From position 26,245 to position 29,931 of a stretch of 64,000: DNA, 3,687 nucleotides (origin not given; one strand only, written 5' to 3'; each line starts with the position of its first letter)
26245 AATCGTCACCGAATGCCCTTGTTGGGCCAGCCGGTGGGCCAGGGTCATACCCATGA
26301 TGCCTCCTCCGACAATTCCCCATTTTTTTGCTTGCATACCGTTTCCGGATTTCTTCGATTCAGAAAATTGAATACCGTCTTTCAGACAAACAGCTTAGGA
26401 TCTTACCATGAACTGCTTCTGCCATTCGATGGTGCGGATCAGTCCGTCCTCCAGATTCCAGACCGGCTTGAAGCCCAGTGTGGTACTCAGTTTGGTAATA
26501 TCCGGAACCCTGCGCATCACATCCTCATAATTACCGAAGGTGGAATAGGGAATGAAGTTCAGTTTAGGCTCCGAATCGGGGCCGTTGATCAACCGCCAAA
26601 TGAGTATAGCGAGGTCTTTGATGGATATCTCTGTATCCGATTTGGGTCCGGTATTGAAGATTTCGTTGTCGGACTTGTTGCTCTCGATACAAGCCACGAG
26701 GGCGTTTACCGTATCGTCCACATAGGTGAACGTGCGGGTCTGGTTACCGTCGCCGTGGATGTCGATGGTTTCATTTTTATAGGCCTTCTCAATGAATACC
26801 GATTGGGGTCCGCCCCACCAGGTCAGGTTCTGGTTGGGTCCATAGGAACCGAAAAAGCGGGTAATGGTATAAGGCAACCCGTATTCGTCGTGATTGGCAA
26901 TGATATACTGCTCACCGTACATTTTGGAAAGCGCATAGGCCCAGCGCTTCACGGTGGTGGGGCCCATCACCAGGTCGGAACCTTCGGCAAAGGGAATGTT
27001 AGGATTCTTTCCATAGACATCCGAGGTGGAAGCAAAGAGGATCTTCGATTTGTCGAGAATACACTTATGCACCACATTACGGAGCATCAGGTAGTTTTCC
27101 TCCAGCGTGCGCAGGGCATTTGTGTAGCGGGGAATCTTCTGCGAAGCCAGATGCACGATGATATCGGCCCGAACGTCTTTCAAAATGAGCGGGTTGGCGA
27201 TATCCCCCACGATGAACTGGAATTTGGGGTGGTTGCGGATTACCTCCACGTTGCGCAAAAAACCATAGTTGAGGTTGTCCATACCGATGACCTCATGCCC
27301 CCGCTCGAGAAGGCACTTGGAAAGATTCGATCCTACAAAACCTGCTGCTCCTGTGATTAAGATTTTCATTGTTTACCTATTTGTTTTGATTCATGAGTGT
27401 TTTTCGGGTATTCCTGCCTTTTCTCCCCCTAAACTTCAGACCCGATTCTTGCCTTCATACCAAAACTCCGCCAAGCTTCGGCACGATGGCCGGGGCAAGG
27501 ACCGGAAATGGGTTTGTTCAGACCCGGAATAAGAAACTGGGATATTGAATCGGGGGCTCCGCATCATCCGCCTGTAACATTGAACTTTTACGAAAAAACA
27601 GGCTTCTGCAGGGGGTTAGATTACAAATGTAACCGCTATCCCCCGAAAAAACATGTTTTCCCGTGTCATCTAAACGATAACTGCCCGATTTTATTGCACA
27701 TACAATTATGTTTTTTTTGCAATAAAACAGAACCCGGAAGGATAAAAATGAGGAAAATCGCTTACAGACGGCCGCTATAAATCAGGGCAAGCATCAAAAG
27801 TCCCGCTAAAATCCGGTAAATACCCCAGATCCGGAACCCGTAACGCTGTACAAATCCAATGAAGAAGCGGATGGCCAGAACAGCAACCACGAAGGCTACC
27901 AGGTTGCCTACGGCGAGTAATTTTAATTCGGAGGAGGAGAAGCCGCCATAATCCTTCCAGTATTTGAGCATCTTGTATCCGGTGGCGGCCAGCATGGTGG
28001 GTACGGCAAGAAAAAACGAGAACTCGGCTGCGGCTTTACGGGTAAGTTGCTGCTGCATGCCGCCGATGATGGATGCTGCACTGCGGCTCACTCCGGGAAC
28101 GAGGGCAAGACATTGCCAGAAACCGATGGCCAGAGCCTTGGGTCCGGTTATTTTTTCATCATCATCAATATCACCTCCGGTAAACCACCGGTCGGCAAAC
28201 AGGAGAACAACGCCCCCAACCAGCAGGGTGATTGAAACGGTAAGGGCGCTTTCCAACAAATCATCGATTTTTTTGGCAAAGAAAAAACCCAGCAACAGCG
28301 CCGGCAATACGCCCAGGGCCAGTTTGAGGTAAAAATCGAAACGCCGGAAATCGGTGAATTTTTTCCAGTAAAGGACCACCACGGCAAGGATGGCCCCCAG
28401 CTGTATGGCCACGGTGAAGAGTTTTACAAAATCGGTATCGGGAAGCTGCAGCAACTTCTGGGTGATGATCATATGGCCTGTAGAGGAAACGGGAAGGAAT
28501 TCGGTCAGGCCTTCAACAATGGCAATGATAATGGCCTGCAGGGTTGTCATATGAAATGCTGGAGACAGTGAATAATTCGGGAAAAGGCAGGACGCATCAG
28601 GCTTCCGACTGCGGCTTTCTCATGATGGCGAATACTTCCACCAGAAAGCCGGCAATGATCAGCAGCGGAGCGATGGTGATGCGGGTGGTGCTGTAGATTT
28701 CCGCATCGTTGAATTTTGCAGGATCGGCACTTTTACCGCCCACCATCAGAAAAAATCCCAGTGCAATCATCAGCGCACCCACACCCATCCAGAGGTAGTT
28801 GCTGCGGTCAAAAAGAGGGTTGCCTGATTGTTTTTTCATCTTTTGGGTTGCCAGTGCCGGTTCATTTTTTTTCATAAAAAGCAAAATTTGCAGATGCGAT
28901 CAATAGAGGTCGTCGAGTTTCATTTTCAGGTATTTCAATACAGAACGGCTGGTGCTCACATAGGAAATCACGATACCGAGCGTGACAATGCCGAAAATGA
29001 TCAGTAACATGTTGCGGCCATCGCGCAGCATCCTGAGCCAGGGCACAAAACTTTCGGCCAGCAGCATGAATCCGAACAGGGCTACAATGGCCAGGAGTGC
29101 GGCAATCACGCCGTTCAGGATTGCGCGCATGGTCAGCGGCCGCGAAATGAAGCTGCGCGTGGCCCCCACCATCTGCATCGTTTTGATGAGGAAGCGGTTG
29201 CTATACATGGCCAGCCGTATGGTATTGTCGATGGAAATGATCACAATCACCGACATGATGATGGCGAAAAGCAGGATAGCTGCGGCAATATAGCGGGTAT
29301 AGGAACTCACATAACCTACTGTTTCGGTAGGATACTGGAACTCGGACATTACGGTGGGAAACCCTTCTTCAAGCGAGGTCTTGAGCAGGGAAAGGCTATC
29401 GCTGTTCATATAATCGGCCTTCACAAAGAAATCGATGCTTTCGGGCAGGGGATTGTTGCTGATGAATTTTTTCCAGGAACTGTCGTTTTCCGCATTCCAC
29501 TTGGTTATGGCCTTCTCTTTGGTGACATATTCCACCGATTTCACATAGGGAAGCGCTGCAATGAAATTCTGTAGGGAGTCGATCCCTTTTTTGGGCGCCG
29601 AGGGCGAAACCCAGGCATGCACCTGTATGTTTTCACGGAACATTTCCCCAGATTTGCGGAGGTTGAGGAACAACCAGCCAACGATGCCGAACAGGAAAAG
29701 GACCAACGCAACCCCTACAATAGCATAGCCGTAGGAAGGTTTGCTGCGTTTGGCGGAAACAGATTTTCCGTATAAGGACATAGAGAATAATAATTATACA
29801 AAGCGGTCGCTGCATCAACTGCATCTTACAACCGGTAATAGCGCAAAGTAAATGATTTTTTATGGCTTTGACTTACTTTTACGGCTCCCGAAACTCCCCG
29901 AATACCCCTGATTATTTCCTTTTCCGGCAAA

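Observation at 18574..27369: Seven-gene cluster apparently building two different lipid-linked sugar donors for two GT-C transferases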

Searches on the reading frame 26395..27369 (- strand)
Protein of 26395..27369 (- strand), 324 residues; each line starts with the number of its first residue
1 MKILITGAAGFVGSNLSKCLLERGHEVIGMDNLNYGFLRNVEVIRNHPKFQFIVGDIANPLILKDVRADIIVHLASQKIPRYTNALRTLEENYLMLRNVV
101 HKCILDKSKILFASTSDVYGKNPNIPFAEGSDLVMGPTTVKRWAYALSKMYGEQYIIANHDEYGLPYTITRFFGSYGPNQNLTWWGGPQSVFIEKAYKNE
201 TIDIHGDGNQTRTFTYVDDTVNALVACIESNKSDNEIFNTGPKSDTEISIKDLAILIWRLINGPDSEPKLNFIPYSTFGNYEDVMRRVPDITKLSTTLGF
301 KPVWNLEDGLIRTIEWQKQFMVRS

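Call 3: search_protein_families(library=pfam, proteins=[window:26395-27369:-], max_evalue=0.01)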
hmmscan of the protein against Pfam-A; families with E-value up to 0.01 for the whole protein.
window:26395-27369:- (324 aa): 6 families
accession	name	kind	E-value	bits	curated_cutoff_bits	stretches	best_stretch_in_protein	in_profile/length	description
PF01370.27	Epimerase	-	6.2e-46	157.2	20.9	1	3-241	1-240/240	NAD dependent epimerase/dehydratase family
PF16363.11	GDP_Man_Dehyd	-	1.3e-40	140.3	27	1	4-310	1-329/332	GDP-mannose 4,6 dehydratase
PF01073.25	3Beta_HSD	-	4.6e-10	39.4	22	1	4-227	1-228/280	3-beta hydroxysteroid dehydrogenase/isomerase family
PF04321.23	RmlD_sub_bind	-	7.1e-10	38.9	27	1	1-238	1-207/287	RmlD substrate binding domain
PF07993.18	NAD_binding_4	-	5.4e-05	22.9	20.1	0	68-171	89-203/258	Male sterility protein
PF02719.21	Polysacc_synt_2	-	0.0032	17.1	20.2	0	3-107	1-119/293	Polysaccharide biosynthesis protein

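Call 4: search_protein_families(library=ncbifam, proteins=[window:26395-27369:-], max_evalue=0.01)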
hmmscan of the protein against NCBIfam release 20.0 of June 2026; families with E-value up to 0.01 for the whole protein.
window:26395-27369:- (324 aa): 29 families (the best 25 are shown)
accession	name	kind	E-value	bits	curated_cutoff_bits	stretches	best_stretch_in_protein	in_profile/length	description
NF008872.0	PRK11908.1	equivalog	3.2e-41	141.5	294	1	1-319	2-337/349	bifunctional UDP-4-keto-pentose/UDP-xylose synthase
NF005998.1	PRK08125.1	equivalog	3.4e-33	114.9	777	1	2-315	317-647/649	bifunctional UDP-4-amino-4-deoxy-L-arabinose formyltransferase/UDP-glucuronic acid oxidase ArnA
TIGR01181.1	dTDP_gluc_dehyt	equivalog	2.9e-31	108.8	365.1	1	2-319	1-313/321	dTDP-glucose 4,6-dehydratase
TIGR04180.1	EDH_00030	hypoth_equivalog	5.3e-30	104.5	475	1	3-262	1-257/297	NAD-dependent 4,6-dehydratase LegB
TIGR02197.1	heptose_epim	equivalog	1.4e-24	86.9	274.6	1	3-317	1-313/316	ADP-glyceromanno-heptose 6-epimerase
TIGR01179.1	galE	equivalog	4.8e-24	84.8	262.3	1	2-320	1-328/332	UDP-glucose 4-epimerase GalE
NF011728.1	PRK15181.1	equivalog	1.1e-21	77.3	760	1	3-317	18-337/348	Vi polysaccharide biosynthesis UDP-N-acetylglucosaminuronic acid C-4 epimerase TviC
NF007490.0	PRK10084.1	subfamily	2.1e-19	69.7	649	1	1-317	1-334/361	dTDP-glucose 4,6-dehydratase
NF041015.1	UDPsulfquin_syn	equivalog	1.4e-17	63.7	575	2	184-312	234-358/384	UDP-sulfoquinovose synthase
NF047922.1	GDPFucSynFcl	equivalog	5.2e-17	62.2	500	1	2-316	4-300/308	GDP-L-fucose synthase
NF007582.0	PRK10217.1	equivalog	4.5e-14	52.3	698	1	2-317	3-331/355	dTDP-glucose 4,6-dehydratase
TIGR02622.1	CDP_4_6_dhtase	equivalog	5.5e-13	48.8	278.45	1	2-122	6-135/352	CDP-glucose 4,6-dehydratase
NF007956.0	PRK10675.1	subfamily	7.9e-12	44.9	394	1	1-157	1-161/338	UDP-glucose 4-epimerase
NF042422.1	oxyalk_red_OleD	equivalog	3e-11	43.3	580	1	1-230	1-217/329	2-alkyl-3-oxoalkanoate reductase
NF008360.0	PRK11150.1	equivalog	3e-11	43.1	452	1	3-243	2-238/310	ADP-glyceromanno-heptose 6-epimerase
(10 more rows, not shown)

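Call 62: search_solved_structures(query=window:26395-27369:-, max_evalue=1e-10, show_alignments=1)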
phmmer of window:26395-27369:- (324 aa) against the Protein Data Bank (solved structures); distinct sequences matched with E-value up to 1e-10: 79 (the best 60 are shown).
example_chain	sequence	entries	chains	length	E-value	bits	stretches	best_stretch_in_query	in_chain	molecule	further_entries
4lk3_A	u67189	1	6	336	3.3e-39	137.9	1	2-318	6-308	UDP-glucuronic acid decarboxylase 1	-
4gll_A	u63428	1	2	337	3.3e-39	137.9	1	2-318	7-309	UDP-glucuronic acid decarboxylase 1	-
2b69_A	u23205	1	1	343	3.5e-39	137.8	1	2-318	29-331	UDP-glucuronate decarboxylase 1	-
4m55_A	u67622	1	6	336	4.5e-39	137.4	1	2-318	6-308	UDP-glucuronic acid decarboxylase 1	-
8vr2_A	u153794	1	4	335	5.5e-36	127.3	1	2-318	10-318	NAD-dependent epimerase/dehydratase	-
6bwl_A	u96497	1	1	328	5.9e-34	120.6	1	1-322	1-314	Pal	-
4zrm_A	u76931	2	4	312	1.3e-33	119.5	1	1-318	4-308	UDP-glucose 4-epimerase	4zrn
6zl6_A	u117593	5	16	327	4e-31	111.3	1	1-320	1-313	Epimerase domain-containing protein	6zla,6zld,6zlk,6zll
6zlj_A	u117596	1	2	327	1.3e-30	109.6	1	1-320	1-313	Epimerase domain-containing protein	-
9v5h_G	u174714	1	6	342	1.6e-29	106.1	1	1-315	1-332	Bifunctional polymyxin resistance protein ArnA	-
2bll_A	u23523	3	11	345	1.6e-29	106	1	1-315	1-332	PROTEIN YFBG | UDP-4-amino-4-deoxy-L-arabinose formyltransferase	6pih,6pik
5u4q_A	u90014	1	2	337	3.3e-29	105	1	1-320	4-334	dTDP-glucose 4,6-dehydratase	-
8ftn_A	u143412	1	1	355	4.6e-29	104.5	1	2-315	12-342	Bifunctional UDP-4-amino-4-deoxy-L-arabinose formyltransferase/UDP-glucuronic acid oxidase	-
1u9j_A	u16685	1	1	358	4.8e-29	104.5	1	2-315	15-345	Hypothetical protein yfbG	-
8gjh_A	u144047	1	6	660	8.5e-29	103.6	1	2-315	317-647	Bifunctional polymyxin resistance protein ArnA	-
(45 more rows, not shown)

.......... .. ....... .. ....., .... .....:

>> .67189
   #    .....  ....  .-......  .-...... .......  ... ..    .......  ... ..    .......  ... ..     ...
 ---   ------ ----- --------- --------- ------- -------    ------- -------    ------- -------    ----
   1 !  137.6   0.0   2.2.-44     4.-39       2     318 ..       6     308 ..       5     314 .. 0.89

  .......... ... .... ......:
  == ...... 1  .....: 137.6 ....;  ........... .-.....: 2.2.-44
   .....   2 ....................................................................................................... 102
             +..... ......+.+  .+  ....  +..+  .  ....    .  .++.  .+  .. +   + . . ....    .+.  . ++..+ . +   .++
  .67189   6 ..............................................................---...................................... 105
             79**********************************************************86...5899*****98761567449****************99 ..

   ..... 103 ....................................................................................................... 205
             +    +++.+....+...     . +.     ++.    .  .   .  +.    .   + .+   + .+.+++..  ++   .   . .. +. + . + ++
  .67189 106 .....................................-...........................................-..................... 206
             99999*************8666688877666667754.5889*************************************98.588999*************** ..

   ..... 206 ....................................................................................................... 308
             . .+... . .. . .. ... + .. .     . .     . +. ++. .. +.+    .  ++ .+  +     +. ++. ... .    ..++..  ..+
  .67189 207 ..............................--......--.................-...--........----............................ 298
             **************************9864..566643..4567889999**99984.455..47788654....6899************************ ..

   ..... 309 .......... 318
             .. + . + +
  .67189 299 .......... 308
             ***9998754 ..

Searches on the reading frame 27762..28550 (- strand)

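Call 3: search_protein_families(library=pfam, proteins=[window:27762-28550:-], max_evalue=0.01)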
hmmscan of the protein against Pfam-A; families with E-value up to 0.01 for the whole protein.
window:27762-28550:- (262 aa): 1 family
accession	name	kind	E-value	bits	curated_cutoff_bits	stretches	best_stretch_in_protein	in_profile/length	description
PF02673.24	BacA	-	2.7e-77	260.4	33.4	1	6-252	1-257/257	Bacitracin resistance protein BacA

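Call 4: search_protein_families(library=ncbifam, proteins=[window:27762-28550:-], max_evalue=0.01)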
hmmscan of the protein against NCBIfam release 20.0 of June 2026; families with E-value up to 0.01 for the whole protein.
window:27762-28550:- (262 aa): 12 families
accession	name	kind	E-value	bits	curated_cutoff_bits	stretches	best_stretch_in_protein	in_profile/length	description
NF001390.0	PRK00281.1-4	equivalog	4.3e-81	272.3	260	1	2-258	5-267/272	undecaprenyl-diphosphate phosphatase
NF001389.0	PRK00281.1-2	equivalog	4.6e-78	262.3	262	1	2-260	5-267/272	undecaprenyl-diphosphate phosphatase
NF001391.0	PRK00281.1-5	equivalog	2.7e-70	237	293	1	3-257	6-273/279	undecaprenyl-diphosphate phosphatase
TIGR00753.1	undec_PP_bacA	equivalog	9.5e-65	218.8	217.5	1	6-249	1-254/255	undecaprenyl-diphosphatase UppP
NF001388.0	PRK00281.1-1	equivalog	4.5e-61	206.8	362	1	3-254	7-269/273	undecaprenyl-diphosphate phosphatase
NF001392.0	PRK00281.2-1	equivalog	7.2e-53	179.9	308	1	1-260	5-275/280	undecaprenyl-diphosphate phosphatase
NF001393.0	PRK00281.2-4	equivalog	2.4e-51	174.7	284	1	1-258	1-265/266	undecaprenyl-diphosphate phosphatase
NF001397.0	PRK00281.3-4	equivalog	4e-41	141.5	363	1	1-257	1-278/281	undecaprenyl-diphosphate phosphatase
NF001394.0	PRK00281.2-5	equivalog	1.5e-40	139.4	311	1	2-260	7-278/281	undecaprenyl-diphosphate phosphatase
NF001395.0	PRK00281.3-1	equivalog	3.1e-25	89.2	394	2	134-254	183-300/306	undecaprenyl-diphosphate phosphatase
NF001396.0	PRK00281.3-3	equivalog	8.3e-21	75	382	1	3-252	4-259/264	undecaprenyl-diphosphate phosphatase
NF001398.0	PRK00281.3-5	equivalog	2.8e-11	43.8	354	1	3-239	4-255/278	undecaprenyl-diphosphate phosphatase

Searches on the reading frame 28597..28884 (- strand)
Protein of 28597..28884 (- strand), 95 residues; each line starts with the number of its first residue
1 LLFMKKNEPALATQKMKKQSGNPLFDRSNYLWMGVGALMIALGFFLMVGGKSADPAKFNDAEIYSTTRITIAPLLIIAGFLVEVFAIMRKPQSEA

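Call 82: search_protein_families(library=pfam, proteins=[window:28597-28884:-], max_evalue=0.01)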
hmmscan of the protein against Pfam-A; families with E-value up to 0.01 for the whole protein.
window:28597-28884:- (95 aa): 2 families
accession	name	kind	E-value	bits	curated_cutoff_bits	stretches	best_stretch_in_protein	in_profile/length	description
PF11297.13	DUF3098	-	1.2e-27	95.6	25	1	24-91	1-67/67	Protein of unknown function (DUF3098)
PF11239.13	DUF3040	-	0.005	17.5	24.7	1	6-87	20-82/84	Protein of unknown function (DUF3040)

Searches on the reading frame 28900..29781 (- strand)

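Call 3: search_protein_families(library=pfam, proteins=[window:28900-29781:-], max_evalue=0.01)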
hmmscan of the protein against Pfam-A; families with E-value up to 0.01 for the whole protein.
window:28900-29781:- (293 aa): 2 families
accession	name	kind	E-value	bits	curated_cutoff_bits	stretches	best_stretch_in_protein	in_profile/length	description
PF18075.7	FtsX_ECD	-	1.2e-09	39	23.5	1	52-123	1-77/96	FtsX extracellular domain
PF02687.27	FtsX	-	2.4e-06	28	25.5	1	171-280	2-115/120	FtsX-like permease C-terminal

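Call 4: search_protein_families(library=ncbifam, proteins=[window:28900-29781:-], max_evalue=0.01)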
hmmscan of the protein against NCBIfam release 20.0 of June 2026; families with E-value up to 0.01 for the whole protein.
window:28900-29781:- (293 aa): 3 families
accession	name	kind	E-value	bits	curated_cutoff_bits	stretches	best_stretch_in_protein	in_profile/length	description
NF038347.1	FtsX_Gpos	exception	2.5e-34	119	225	1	20-286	25-296/296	permease-like cell division protein FtsX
TIGR00439.2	FtsX_Gneg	equivalog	2.9e-33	115.3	255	1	21-279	23-289/292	permease-like cell division protein FtsX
NF038346.1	FtsX_actino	exception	1.2e-21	77.4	250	1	21-286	23-307/308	permease-like cell division protein FtsX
